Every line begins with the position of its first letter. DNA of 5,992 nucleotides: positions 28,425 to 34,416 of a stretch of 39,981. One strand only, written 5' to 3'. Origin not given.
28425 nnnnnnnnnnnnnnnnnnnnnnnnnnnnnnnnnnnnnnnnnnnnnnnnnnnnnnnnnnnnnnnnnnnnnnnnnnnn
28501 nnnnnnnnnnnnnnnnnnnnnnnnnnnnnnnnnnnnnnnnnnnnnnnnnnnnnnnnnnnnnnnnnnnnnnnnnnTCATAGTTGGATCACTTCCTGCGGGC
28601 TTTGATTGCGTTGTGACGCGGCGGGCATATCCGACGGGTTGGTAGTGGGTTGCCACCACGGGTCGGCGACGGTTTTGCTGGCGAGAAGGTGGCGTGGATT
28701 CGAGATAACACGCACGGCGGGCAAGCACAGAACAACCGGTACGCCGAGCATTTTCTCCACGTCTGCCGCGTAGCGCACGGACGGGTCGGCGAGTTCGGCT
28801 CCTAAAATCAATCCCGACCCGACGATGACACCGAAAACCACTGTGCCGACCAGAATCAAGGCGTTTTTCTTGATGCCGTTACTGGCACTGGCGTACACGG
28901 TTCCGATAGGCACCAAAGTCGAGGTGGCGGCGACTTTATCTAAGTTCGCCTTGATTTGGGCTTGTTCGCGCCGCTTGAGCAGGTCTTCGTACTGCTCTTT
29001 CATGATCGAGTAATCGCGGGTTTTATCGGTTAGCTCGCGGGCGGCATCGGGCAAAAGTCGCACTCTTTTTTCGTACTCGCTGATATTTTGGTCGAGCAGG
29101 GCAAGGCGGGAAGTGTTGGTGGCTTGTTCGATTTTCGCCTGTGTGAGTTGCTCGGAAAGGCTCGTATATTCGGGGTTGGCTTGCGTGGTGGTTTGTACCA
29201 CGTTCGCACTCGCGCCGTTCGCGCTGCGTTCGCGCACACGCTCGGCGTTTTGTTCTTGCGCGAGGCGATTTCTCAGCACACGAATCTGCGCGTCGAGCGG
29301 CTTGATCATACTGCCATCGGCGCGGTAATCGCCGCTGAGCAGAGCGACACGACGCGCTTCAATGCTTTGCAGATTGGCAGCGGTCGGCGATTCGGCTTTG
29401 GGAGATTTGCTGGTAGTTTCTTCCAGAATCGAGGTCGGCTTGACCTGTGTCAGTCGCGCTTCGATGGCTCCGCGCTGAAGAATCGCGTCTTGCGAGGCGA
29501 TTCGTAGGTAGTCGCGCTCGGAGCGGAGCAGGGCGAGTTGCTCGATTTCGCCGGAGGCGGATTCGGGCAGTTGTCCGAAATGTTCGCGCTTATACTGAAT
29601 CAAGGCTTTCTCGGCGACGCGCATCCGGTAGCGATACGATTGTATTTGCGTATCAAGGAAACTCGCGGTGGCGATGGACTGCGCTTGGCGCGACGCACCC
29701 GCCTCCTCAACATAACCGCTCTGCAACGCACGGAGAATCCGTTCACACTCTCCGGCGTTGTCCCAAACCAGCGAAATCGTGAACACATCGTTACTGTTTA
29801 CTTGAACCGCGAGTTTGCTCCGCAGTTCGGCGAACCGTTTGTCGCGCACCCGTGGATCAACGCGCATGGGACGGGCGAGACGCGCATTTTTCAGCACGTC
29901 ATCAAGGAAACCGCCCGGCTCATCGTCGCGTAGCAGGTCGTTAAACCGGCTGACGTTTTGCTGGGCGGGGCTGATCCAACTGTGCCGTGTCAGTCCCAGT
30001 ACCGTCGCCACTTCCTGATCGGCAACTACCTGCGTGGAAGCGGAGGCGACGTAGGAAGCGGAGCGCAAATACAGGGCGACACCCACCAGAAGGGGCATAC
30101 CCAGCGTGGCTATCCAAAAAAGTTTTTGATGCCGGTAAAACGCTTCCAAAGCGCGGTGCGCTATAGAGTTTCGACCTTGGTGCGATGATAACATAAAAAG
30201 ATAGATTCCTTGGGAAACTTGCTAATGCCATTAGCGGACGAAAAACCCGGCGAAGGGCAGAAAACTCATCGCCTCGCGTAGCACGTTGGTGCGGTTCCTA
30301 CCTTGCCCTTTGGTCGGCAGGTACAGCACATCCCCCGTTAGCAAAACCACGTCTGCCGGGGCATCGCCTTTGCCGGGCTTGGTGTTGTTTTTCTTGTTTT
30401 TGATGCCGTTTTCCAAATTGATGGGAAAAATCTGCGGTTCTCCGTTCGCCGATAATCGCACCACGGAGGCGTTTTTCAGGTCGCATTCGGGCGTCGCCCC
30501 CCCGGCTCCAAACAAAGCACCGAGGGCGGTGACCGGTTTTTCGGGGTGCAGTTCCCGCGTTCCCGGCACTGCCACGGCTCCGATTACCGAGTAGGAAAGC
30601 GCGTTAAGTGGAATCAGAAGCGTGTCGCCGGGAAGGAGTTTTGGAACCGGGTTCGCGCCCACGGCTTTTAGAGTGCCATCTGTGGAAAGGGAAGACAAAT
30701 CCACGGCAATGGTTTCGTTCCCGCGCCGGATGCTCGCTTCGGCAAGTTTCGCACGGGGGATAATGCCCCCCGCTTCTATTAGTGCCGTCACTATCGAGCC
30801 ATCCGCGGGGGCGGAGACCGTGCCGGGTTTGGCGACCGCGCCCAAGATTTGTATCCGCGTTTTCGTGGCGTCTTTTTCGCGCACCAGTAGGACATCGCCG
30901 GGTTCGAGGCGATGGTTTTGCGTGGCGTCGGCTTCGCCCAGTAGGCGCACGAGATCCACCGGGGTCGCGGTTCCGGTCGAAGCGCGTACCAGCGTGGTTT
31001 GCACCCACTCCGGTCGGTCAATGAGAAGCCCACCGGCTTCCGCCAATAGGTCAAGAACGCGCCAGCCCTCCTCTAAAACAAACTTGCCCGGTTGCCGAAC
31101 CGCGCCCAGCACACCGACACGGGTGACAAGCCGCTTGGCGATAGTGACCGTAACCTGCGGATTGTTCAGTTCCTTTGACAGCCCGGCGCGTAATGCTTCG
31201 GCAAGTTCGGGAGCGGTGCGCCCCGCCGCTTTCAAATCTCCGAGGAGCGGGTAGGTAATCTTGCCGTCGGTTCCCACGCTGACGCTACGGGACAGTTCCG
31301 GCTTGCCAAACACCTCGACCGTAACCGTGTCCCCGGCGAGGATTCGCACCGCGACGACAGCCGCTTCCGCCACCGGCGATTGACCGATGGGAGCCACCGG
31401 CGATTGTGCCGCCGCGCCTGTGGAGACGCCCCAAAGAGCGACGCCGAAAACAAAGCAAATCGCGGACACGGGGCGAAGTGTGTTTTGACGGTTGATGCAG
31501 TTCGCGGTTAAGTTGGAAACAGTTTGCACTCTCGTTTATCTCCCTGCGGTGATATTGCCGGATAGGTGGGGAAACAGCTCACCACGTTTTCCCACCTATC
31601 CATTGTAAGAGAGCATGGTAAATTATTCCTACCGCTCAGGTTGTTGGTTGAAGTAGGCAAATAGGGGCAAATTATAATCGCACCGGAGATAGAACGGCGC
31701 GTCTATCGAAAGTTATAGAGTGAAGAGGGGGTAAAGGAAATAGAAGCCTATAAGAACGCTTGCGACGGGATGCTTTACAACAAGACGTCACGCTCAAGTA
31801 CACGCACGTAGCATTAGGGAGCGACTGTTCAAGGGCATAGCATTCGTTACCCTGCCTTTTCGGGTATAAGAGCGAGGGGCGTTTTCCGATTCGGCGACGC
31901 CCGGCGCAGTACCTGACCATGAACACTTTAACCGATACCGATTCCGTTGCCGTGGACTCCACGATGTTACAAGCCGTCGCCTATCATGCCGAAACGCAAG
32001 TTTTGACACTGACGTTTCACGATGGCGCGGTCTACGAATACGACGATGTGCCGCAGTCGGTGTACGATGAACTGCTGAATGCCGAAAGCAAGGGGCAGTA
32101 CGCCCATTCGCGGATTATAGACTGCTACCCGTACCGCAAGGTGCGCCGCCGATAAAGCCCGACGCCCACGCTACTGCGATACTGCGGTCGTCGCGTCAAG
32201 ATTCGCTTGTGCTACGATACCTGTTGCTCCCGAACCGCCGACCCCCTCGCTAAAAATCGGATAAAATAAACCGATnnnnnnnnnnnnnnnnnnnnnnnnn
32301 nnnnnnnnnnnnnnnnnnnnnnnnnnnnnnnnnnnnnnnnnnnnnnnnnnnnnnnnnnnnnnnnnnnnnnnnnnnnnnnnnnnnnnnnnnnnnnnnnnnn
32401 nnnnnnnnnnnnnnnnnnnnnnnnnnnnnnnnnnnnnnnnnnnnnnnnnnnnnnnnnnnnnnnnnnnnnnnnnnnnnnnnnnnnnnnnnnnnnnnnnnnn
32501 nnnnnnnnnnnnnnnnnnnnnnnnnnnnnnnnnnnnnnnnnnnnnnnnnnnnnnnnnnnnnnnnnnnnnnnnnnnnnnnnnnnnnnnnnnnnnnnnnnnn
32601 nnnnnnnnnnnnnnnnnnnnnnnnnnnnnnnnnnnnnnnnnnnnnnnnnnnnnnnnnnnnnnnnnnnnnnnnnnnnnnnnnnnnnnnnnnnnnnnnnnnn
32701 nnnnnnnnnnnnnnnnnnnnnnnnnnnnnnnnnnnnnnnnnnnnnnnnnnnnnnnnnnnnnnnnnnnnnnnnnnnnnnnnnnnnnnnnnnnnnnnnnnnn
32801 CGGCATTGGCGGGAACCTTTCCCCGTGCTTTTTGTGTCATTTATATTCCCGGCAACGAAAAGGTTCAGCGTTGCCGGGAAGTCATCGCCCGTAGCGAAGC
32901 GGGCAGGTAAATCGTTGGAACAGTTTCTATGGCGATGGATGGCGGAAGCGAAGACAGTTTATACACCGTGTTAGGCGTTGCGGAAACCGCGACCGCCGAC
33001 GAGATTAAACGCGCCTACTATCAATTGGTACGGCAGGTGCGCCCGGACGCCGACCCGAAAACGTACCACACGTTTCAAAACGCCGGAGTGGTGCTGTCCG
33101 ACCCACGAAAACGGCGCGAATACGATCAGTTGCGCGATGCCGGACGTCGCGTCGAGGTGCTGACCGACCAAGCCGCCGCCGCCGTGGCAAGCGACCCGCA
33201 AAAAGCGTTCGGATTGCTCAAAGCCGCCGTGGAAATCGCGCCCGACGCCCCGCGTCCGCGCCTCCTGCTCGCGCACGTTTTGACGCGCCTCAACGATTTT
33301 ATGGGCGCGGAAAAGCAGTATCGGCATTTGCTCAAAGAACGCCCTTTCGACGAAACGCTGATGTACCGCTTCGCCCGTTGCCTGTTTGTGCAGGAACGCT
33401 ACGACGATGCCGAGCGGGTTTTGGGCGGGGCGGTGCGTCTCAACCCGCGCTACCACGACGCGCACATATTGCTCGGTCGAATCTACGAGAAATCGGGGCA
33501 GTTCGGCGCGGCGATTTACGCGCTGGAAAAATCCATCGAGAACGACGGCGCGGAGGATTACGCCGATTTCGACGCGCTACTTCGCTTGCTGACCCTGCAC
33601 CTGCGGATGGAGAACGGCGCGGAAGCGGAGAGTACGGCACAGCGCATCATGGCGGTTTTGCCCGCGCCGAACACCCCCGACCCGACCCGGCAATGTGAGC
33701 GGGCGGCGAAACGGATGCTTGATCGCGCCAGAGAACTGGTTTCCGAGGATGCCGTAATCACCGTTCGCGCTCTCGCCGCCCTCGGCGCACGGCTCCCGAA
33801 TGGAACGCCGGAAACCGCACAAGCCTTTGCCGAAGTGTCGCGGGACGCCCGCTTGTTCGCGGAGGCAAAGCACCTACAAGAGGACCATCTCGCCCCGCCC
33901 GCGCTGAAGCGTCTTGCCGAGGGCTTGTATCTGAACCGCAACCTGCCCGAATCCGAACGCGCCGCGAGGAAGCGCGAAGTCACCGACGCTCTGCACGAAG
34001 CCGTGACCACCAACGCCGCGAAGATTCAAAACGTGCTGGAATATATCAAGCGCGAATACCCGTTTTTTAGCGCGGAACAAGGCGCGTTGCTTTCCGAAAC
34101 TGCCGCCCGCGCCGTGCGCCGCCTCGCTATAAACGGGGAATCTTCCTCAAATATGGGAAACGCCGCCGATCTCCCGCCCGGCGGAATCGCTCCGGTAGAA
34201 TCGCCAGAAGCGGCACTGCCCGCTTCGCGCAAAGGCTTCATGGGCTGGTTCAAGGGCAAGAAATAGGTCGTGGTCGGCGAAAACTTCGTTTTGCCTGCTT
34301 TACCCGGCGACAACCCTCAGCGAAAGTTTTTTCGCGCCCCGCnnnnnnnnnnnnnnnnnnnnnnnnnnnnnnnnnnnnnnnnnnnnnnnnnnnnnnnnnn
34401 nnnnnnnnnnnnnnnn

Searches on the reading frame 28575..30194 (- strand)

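Call 14: search_protein_families(library=pfam, proteins=[window:28575-30194:-], max_evalue=0.001)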
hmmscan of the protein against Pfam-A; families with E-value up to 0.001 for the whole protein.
window:28575-30194:- (539 aa): 0 families

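Call 68: search_protein_families(library=ncbifam, proteins=[window:28575-30194:-], max_evalue=0.001)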
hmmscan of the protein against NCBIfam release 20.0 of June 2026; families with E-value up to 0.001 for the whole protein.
window:28575-30194:- (539 aa): 4 families
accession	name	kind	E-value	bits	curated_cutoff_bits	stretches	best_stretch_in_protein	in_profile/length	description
TIGR03007.1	pepcterm_ChnLen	equivalog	3.4e-42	144.3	278.85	1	114-495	99-464/498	XrtA system polysaccharide chain length determinant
NF007350.0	PRK09841.1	equivalog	1.8e-05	23.1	1248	0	366-505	350-484/726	tyrosine-protein kinase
NF008568.0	PRK11519.1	equivalog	2.1e-05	22.9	1068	0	365-469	349-449/720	tyrosine-protein kinase Wzc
TIGR03017.1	EpsF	equivalog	2.7e-05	23.1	422.75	1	296-488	255-440/444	chain length determinant protein EpsF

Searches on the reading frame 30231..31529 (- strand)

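Call 14: search_protein_families(library=pfam, proteins=[window:30231-31529:-], max_evalue=0.001)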
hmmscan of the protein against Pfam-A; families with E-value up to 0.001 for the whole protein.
window:30231-31529:- (432 aa): 3 families
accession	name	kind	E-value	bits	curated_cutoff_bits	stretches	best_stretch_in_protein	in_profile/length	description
PF02563.21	Poly_export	-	2e-23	82.8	28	1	60-130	6-76/77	Polysaccharide biosynthesis/export protein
PF22461.2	SLBB_2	-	9.4e-18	64.5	27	1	137-216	2-79/79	SLBB domain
PF10531.15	SLBB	-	4.6e-17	62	27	2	226-272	2-49/55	SLBB domain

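Call 68: search_protein_families(library=ncbifam, proteins=[window:30231-31529:-], max_evalue=0.001)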
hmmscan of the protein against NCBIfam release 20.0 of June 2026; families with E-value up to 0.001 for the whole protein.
window:30231-31529:- (432 aa): 4 families
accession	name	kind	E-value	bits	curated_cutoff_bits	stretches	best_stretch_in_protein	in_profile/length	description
TIGR03027.2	pepcterm_export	equivalog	1e-42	145.7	180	2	63-219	5-167/169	XrtA/PEP-CTERM system exopolysaccharide export protein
TIGR03028.1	EpsE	equivalog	2.2e-35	122.1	262.65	2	62-284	3-223/239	polysaccharide export protein EpsE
NF041843.1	EpsY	equivalog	4.4e-26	91.4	320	1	60-216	52-210/211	exopolysaccharide export protein EpsY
NF011658.0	PRK15078.1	subfamily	2.6e-25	89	333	1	62-256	86-288/380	polysaccharide export protein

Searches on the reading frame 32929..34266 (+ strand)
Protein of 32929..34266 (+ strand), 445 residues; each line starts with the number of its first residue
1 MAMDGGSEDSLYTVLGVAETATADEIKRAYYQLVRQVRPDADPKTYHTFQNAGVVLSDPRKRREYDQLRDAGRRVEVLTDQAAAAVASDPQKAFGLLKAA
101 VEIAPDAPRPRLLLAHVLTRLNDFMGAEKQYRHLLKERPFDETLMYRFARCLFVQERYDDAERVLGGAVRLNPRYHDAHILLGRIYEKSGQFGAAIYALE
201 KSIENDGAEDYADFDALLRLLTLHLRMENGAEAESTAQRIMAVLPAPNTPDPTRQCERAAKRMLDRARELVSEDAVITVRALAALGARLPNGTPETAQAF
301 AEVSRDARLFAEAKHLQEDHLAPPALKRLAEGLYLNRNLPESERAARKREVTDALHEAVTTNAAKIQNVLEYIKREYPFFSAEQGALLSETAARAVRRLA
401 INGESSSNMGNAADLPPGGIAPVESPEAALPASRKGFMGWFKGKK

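Call 14: search_protein_families(library=pfam, proteins=[window:32929-34266:+], max_evalue=0.001)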
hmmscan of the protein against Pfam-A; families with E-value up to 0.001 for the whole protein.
window:32929-34266:+ (445 aa): 16 families
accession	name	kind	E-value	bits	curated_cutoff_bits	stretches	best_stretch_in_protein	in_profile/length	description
PF14559.12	TPR_19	-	1.2e-17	64.4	25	3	88-141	5-58/68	Tetratricopeptide repeat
PF00226.36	DnaJ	-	2.7e-13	50.2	27.8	1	11-66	2-63/63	DnaJ domain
PF13432.12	TPR_16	-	5.2e-12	46.4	32.7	2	146-206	1-61/65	Tetratricopeptide repeat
PF07719.23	TPR_2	-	1.4e-10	40.9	27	0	177-206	2-31/34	Tetratricopeptide repeat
PF13428.12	TPR_14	-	9.5e-10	38.6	23.5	0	146-185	5-44/44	Tetratricopeptide repeat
PF13431.12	TPR_17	-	5.2e-09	36.1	24.4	0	168-196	5-33/34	Tetratricopeptide repeat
PF12895.13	ANAPC3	-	2.1e-08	34.7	27.2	1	100-167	15-81/82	Anaphase-promoting complex, cyclosome, subunit 3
PF13371.12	TPR_9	-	5.2e-07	30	35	0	152-218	5-69/73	Tetratricopeptide repeat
PF13181.12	TPR_8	-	9.4e-07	29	25.7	0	177-206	2-31/34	Tetratricopeptide repeat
PF00515.34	TPR_1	-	3.1e-06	27.2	27.8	0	177-206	2-31/34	Tetratricopeptide repeat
PF13414.12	TPR_11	-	2.8e-05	24.2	26.8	0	155-190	7-42/42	TPR repeat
PF09976.15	TPR_21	-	4.1e-05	23.8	25.5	1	66-209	34-179/193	Tetratricopeptide repeat-like domain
PF13424.12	TPR_12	-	4.4e-05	24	30.1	1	143-205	4-74/77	Tetratricopeptide repeat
PF23914.1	TPR_CcmH_CycH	-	8.8e-05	22.8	42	0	86-163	62-142/158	Cytochrome c-type biogenesis protein H TPR domain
PF13176.12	TPR_7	-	0.0002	21.7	27.9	0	178-203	1-28/36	Tetratricopeptide repeat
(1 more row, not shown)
